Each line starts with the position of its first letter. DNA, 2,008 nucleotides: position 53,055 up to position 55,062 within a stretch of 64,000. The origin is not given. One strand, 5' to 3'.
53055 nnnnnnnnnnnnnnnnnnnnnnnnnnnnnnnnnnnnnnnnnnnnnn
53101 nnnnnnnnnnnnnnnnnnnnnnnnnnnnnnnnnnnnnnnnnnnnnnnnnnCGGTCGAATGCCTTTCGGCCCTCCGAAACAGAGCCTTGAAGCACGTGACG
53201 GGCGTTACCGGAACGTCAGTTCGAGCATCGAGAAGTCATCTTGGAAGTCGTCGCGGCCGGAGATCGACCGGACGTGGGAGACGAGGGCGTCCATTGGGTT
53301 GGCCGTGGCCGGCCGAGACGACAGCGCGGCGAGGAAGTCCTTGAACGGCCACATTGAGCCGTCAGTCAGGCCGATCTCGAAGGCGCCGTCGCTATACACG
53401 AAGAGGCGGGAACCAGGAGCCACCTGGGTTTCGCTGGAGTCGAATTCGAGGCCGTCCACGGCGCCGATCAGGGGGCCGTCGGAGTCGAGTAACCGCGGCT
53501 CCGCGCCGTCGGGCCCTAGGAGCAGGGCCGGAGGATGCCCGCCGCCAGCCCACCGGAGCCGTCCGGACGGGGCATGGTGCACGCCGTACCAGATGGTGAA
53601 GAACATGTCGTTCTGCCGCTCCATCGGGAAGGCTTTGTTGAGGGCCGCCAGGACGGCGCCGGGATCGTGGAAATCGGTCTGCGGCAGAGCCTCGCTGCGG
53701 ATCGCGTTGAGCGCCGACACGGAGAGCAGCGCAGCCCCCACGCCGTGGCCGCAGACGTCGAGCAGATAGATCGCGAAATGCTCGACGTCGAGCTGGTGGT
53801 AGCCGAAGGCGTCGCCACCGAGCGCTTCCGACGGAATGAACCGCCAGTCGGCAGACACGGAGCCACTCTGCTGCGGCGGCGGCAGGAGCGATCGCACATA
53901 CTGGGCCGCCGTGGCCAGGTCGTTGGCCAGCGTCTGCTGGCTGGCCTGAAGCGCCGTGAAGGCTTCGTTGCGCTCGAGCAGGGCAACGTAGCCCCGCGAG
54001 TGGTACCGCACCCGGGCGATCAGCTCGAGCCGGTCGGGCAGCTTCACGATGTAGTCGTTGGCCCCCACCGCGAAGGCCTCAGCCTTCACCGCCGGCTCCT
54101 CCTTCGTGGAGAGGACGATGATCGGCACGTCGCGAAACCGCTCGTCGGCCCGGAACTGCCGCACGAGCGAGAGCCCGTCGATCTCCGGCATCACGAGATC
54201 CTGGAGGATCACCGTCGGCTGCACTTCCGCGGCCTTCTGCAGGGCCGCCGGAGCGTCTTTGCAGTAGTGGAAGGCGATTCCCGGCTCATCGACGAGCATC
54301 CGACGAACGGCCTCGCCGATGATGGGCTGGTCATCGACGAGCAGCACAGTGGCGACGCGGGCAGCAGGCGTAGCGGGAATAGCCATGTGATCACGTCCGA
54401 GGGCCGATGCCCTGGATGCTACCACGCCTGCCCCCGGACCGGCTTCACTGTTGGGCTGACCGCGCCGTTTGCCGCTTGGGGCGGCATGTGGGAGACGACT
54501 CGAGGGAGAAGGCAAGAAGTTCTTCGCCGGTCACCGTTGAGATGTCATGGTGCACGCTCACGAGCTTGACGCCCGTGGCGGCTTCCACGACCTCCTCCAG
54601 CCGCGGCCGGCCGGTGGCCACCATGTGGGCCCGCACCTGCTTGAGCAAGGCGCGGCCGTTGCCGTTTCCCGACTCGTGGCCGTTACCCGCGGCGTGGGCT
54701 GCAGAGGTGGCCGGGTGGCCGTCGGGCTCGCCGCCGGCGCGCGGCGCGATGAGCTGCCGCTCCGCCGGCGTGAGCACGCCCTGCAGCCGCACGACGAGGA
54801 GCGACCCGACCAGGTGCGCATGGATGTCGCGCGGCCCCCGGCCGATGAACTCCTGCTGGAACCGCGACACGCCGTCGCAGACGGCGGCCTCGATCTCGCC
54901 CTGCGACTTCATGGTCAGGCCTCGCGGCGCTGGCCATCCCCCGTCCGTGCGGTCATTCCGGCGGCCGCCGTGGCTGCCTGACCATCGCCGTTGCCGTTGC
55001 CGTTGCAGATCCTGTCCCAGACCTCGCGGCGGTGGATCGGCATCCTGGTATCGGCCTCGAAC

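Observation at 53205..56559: CsrA homolog sandwiched between DUF2294/MpsC-like paralogs with a response-regulator PP2C phosphatase, divergent from the DAB cluster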

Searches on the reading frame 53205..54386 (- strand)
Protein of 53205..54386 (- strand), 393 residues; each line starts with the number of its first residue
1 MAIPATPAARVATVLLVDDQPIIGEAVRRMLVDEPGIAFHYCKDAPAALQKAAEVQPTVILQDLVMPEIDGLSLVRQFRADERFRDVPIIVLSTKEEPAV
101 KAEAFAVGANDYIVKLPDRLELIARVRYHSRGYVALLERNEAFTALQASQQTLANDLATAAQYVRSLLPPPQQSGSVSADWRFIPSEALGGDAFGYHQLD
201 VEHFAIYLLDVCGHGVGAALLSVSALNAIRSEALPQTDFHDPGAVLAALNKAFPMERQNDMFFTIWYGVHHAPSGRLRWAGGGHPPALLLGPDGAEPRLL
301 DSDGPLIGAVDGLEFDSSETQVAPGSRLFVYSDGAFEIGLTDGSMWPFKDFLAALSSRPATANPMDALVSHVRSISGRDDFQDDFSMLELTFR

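Call 3: search_protein_families(library=pfam, proteins=[window:53205-54386:-], max_evalue=0.01)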
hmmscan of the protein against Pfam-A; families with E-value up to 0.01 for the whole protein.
window:53205-54386:- (393 aa): 2 families
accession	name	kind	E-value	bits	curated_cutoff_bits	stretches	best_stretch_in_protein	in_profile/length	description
PF07228.17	SpoIIE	-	3.5e-42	144.9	25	1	202-392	3-191/192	Stage II sporulation protein E (SpoIIE)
PF00072.30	Response_reg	-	6.1e-21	75.1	30.2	1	14-127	1-111/111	Response regulator receiver domain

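Call 4: search_protein_families(library=ncbifam, proteins=[window:53205-54386:-], max_evalue=0.01)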
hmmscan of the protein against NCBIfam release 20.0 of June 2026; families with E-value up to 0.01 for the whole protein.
window:53205-54386:- (393 aa): 94 families (the best 25 are shown)
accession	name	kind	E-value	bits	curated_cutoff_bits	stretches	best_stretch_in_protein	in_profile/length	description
NF045505.1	RR_RssB_Pseudo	equivalog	4.5e-30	105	700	1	11-390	5-389/394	two-component system response regulator RssB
TIGR02154.1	PhoB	equivalog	3.9e-19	68.9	296.2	1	12-131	3-121/226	phosphate regulon transcriptional regulator PhoB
NF041733.1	resp_reg_CseB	equivalog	3.8e-18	65.7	350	1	13-158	2-143/228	two-component system response regulator CseB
NF040689.1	MtrAB_MtrA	equivalog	9.7e-18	64.3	300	1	14-131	1-114/219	MtrAB system response regulator MtrA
NF007969.0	PRK10693.1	equivalog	3.5e-16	59.1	329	1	13-242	9-239/337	two-component system response regulator RssB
NF040534.1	resp_reg_YycF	equivalog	1e-15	57.6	340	1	13-132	2-117/231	response regulator YycF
NF041734.1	resp_reg_RppA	equivalog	2.6e-15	56.4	250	1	14-136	3-124/229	two-component system response regulator RppA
NF033117.2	vanR_ACDEGLN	exception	4.1e-15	56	350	1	14-142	1-125/226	VanR-ABDEGLN family response regulator transcription factor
NF008296.0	PRK11083.1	equivalog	1e-14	54.5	273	1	12-135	4-123/228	two-component system response regulator CreB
NF007135.0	PRK09581.1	equivalog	1.2e-14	54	474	1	12-128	156-270/457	PleD family two-component system response regulator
NF007982.1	PRK10710.1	equivalog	8.4e-14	51.7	380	1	10-150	6-142/235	envelope stress response regulator BaeR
NF045991.1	RespRegCtrARhodob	equivalog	1.5e-13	51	350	1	14-128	3-114/224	response regulator transcription factor CtrA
NF053854.1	RespRegPhoBBctds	equivalog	1.8e-13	50.4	270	1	14-139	1-117/225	two-component system response regulator PhoB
NF011896.0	PRK15369.1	equivalog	3e-13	49.8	242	1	12-134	4-127/211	two component system response regulator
NF007935.0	PRK10651.1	equivalog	3.2e-13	49.4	250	1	11-152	6-148/216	two-component system response regulator NarL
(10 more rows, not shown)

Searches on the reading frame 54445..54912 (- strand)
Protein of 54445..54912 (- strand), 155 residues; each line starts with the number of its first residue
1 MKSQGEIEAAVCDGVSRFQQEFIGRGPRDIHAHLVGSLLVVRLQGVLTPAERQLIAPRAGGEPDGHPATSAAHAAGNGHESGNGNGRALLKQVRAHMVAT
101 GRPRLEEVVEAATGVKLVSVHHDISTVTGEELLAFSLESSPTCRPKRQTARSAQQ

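Call 3: search_protein_families(library=pfam, proteins=[window:54445-54912:-], max_evalue=0.01)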
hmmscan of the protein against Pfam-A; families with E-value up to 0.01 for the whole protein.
window:54445-54912:- (155 aa): 1 family
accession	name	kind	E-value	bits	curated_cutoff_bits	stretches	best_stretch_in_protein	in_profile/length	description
PF10057.14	MpsC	-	1.3e-29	102.9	23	2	4-60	2-58/111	Na+-translocating membrane potential-generating system (MpsC)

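Call 4: search_protein_families(library=ncbifam, proteins=[window:54445-54912:-], max_evalue=0.01)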
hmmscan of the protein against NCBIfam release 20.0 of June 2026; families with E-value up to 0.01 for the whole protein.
window:54445-54912:- (155 aa): 0 families
